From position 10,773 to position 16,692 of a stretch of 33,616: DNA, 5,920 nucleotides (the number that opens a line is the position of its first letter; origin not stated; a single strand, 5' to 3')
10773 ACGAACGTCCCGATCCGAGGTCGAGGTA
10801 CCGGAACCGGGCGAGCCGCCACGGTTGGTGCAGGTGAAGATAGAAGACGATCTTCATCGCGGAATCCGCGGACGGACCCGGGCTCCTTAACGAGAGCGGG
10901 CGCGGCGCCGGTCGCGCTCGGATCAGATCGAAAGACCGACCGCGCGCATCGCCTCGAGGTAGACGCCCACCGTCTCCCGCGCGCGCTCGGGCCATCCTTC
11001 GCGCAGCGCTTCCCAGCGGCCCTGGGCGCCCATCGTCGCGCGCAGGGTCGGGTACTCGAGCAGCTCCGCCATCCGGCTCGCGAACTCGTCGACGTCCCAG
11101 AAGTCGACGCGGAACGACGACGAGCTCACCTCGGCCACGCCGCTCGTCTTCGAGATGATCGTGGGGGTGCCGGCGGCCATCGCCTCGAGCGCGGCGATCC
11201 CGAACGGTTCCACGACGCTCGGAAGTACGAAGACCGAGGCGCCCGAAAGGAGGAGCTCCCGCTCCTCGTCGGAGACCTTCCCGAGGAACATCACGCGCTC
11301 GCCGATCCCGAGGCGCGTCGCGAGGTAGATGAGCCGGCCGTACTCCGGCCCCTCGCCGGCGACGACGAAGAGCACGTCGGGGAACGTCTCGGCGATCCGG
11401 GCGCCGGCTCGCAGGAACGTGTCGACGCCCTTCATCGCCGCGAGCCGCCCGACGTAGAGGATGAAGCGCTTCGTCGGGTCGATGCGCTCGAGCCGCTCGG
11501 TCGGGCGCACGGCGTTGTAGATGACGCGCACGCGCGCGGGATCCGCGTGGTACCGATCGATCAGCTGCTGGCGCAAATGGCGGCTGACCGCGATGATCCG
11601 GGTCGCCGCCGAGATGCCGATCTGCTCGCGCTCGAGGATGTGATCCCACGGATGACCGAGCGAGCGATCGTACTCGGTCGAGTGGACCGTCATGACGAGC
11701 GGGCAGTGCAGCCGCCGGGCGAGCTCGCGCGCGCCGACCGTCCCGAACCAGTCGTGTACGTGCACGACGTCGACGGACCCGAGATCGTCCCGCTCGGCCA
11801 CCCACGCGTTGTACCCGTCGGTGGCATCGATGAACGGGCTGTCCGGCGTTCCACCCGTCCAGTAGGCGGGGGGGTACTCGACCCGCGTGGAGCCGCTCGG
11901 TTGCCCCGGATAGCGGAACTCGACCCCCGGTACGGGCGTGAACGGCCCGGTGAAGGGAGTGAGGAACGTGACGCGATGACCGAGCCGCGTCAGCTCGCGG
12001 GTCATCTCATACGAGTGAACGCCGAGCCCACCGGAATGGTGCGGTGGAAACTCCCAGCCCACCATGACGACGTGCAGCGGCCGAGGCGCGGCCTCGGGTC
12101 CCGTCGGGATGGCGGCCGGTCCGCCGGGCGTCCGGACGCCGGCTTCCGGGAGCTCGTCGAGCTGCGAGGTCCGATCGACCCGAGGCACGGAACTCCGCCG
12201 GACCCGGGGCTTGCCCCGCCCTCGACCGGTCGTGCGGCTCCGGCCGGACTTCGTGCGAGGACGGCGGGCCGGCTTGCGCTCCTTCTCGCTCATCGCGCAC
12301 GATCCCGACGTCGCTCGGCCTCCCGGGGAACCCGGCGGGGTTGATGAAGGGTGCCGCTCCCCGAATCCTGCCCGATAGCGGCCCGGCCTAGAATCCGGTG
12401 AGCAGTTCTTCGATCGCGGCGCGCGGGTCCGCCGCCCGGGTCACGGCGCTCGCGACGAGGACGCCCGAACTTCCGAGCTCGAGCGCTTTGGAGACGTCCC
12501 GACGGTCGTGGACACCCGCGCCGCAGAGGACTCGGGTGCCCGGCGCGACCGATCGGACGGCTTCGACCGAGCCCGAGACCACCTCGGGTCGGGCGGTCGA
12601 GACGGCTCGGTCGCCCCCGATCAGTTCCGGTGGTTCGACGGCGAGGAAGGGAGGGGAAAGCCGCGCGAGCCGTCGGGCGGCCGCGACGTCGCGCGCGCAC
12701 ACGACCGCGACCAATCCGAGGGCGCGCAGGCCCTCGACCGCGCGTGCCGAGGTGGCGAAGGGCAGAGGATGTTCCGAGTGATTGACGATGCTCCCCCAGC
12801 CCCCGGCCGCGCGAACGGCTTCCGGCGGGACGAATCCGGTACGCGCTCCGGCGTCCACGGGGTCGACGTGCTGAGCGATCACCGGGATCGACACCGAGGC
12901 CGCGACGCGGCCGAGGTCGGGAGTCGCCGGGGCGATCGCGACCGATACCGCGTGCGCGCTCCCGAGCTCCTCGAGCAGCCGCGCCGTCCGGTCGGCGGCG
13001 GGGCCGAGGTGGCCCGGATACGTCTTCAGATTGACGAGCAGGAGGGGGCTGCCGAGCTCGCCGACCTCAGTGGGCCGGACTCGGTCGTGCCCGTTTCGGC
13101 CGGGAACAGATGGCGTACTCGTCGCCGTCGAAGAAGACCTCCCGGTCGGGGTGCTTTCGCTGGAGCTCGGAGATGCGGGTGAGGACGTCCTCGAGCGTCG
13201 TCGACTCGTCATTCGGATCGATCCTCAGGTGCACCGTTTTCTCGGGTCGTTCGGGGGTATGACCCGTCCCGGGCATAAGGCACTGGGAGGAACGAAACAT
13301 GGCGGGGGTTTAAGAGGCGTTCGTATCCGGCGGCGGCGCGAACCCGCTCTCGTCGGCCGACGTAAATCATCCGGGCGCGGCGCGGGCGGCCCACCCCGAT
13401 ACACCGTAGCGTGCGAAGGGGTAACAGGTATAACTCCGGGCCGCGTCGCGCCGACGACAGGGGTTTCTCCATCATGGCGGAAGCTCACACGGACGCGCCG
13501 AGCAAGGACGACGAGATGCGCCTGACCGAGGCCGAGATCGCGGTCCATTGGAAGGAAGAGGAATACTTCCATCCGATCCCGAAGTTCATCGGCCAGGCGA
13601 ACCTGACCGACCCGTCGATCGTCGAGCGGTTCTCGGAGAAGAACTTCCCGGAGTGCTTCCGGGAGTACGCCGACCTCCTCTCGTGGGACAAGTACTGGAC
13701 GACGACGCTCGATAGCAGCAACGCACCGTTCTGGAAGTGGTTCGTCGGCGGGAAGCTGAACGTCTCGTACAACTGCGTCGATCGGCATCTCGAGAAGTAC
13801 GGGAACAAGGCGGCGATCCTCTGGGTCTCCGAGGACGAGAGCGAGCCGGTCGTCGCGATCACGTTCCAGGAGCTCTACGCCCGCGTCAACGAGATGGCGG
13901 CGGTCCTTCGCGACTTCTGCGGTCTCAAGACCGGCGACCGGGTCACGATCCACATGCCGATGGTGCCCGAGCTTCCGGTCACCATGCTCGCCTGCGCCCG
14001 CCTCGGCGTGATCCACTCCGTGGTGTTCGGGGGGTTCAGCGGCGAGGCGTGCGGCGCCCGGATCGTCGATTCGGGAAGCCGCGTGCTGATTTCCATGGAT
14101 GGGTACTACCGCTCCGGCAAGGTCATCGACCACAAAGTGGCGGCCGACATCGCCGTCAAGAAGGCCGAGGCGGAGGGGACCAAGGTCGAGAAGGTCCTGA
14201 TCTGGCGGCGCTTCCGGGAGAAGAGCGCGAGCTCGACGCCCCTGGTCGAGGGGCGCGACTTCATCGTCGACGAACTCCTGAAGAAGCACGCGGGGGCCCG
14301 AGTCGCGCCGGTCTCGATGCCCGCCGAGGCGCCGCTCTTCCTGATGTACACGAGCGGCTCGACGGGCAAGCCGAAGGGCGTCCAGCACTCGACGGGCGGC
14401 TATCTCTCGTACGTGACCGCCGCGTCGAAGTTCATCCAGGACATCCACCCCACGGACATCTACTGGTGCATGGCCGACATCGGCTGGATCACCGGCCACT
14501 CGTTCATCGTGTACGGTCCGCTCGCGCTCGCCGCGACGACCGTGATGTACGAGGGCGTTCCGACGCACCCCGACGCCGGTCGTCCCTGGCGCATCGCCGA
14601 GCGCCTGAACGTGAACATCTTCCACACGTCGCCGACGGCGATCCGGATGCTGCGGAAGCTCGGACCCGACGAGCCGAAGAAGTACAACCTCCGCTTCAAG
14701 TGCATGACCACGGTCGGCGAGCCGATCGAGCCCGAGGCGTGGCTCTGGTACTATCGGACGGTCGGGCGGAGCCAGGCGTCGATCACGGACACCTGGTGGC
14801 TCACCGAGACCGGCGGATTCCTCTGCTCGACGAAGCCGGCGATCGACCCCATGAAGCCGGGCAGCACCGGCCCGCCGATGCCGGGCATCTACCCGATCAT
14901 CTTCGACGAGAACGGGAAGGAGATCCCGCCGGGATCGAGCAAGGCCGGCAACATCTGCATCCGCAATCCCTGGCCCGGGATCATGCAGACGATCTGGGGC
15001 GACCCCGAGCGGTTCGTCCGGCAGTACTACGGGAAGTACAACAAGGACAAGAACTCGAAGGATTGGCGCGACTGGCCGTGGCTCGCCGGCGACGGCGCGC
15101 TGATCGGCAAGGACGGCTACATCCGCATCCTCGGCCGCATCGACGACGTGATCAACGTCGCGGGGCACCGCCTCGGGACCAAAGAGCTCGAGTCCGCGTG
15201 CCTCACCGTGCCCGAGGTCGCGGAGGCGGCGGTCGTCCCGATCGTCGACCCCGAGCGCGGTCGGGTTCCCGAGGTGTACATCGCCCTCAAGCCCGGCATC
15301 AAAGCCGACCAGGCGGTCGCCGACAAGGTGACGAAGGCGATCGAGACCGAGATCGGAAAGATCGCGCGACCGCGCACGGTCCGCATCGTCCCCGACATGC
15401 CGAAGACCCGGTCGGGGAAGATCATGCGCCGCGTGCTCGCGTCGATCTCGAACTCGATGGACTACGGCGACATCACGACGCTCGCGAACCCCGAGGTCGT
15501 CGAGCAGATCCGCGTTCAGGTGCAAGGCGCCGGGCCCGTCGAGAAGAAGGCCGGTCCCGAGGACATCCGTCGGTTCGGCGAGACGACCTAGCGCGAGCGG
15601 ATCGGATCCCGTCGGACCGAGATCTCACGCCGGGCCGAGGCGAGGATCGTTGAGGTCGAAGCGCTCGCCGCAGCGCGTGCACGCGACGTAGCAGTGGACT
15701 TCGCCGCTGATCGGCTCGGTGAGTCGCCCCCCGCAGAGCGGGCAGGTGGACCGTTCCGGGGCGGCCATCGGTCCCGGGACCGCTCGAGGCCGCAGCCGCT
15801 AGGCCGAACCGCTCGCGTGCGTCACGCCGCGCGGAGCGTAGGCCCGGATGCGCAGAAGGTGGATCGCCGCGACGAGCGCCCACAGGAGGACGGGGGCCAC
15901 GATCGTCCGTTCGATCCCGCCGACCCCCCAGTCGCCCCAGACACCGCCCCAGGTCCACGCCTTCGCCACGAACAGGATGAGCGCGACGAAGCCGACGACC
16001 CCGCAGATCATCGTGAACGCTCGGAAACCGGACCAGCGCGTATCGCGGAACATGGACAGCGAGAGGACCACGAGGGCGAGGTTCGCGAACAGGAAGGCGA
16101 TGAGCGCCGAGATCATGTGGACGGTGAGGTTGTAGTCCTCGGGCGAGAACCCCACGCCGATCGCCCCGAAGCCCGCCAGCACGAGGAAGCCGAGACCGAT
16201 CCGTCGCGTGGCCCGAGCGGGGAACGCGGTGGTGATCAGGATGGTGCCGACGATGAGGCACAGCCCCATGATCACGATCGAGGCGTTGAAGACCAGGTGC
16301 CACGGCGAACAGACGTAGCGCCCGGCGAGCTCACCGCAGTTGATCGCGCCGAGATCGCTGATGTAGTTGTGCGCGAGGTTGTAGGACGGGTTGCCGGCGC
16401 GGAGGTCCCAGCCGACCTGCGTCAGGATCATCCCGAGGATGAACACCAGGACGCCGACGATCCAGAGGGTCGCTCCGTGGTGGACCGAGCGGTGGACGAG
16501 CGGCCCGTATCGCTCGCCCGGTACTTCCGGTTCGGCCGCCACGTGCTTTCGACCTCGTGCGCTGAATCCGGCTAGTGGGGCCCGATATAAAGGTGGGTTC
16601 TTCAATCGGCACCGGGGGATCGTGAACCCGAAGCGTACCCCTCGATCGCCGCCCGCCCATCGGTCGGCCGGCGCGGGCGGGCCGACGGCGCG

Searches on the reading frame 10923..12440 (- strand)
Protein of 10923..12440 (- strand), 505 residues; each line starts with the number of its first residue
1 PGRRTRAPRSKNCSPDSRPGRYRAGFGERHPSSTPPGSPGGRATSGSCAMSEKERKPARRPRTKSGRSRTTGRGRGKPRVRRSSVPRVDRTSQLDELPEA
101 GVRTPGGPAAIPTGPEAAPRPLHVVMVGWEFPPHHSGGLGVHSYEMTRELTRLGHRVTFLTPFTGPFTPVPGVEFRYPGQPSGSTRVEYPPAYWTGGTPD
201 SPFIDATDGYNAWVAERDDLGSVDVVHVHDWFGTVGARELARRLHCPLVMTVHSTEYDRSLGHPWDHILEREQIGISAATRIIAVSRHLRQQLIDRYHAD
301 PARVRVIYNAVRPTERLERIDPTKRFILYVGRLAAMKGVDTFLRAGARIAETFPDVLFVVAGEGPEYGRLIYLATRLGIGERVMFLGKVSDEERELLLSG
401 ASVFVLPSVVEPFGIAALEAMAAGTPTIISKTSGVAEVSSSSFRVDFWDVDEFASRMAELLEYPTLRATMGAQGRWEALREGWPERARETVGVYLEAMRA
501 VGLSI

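Call 9: search_protein_families(library=pfam, proteins=[window:10923-12440:-], max_evalue=0.01)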
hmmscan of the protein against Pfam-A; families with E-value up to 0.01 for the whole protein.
window:10923-12440:- (505 aa): 7 families
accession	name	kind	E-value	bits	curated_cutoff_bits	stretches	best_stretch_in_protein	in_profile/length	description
PF00534.26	Glycos_transf_1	-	5.8e-38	130.5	26.4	1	319-475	10-170/172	Glycosyl transferases group 1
PF13439.12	Glyco_transf_4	-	1.4e-28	100.5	28.5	1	137-313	2-168/170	Glycosyltransferase Family 4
PF13692.12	Glyco_trans_1_4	-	2.1e-28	99.8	27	1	326-462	3-141/142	Glycosyl transferases group 1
PF13579.12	Glyco_trans_4_4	-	7.1e-20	72.4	29.7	1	137-309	1-157/158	Glycosyl transferase 4-like domain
PF20706.3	GT4-conflict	-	5.2e-18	65.6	26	1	276-439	144-320/385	Family 4 Glycosyltransferase in conflict systems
PF08323.17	Glyco_transf_5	-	1.7e-13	51.3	22.7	2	123-166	1-45/239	Starch synthase catalytic domain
PF13524.12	Glyco_trans_1_2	-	0.00041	20.8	25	1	417-481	67-132/144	Glycosyl transferase-like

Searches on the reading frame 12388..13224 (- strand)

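Call 9: search_protein_families(library=pfam, proteins=[window:12388-13224:-], max_evalue=0.01)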
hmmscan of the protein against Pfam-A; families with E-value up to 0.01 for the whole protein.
window:12388-13224:- (278 aa): 3 families
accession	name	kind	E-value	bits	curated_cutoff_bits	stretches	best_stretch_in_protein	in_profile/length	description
PF00121.24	TIM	-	2.4e-31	109.6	20.1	1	60-267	1-238/245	Triosephosphate isomerase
PF05690.20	ThiG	-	2e-05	24.5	23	1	229-269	175-215/247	Thiazole biosynthesis protein ThiG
PF00218.27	IGPS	-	0.0043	16.7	27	1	225-274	204-254/254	Indole-3-glycerol phosphate synthase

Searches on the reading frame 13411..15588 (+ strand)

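Call 9: search_protein_families(library=pfam, proteins=[window:13411-15588:+], max_evalue=0.01)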
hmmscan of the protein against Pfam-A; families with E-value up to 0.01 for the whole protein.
window:13411-15588:+ (726 aa): 3 families
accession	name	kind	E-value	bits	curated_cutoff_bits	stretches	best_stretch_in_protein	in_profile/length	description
PF00501.34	AMP-binding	-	6.1e-77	259.4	29.9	1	124-529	2-384/384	AMP-binding enzyme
PF13193.12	AMP-binding_C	-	1.7e-19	71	24.5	1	592-670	1-76/76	AMP-binding enzyme C-terminal domain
PF16177.11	ACAS_N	-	3.2e-15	56.1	27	1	73-122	6-55/55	Acetyl-coenzyme A synthetase N-terminus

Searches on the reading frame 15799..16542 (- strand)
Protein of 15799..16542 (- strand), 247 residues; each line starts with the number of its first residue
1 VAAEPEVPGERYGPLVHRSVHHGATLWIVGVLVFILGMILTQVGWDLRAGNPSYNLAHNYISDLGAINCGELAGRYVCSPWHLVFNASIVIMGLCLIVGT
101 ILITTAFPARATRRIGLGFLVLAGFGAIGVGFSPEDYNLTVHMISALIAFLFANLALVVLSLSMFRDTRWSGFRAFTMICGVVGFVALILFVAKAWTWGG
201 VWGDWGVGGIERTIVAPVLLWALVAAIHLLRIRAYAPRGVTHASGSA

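Call 18: search_protein_families(library=ncbifam, proteins=[window:15799-16500:-], max_evalue=0.01)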
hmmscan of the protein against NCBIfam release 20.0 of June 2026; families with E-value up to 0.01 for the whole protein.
window:15799-16500:- (233 aa): 0 families

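Call 74: search_protein_families(library=padloc, proteins=[window:15799-16542:-], max_evalue=0.001)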
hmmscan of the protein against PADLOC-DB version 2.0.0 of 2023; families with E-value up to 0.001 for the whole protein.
window:15799-16542:- (247 aa): 0 families
